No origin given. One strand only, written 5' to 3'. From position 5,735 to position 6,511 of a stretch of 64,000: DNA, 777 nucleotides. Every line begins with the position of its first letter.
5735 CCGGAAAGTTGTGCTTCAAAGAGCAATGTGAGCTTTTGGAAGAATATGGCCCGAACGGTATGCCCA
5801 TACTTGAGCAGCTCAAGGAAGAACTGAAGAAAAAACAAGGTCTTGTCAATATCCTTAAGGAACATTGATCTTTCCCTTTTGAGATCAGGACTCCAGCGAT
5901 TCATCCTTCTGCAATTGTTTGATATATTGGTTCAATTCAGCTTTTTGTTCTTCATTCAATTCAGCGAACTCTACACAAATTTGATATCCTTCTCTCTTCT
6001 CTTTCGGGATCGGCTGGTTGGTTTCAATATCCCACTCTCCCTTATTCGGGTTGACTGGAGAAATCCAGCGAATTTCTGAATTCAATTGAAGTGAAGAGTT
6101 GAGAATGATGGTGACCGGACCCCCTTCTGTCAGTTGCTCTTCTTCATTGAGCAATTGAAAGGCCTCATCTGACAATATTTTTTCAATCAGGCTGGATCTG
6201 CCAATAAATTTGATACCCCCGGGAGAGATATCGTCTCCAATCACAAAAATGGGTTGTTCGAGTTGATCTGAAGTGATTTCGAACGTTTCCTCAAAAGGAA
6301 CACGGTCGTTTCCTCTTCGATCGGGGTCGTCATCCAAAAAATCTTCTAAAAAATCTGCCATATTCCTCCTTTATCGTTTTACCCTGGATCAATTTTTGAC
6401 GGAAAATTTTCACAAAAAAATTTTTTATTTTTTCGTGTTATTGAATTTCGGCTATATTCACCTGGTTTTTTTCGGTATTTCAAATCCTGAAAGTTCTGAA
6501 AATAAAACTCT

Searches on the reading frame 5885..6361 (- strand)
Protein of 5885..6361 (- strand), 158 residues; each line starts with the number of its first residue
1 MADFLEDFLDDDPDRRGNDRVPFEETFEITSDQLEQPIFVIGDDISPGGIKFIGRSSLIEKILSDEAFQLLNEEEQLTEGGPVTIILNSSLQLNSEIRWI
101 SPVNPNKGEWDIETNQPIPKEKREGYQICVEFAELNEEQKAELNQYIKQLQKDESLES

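Call 43: search_protein_families(library=pfam, max_evalue=0.01, proteins=[window:5885-6361:-])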
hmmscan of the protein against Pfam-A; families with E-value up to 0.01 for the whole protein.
window:5885-6361:- (158 aa): 1 family
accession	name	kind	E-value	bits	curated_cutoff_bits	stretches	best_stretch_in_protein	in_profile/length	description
PF07238.19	PilZ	-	2.9e-05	24.8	22.5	1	14-148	1-101/102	PilZ domain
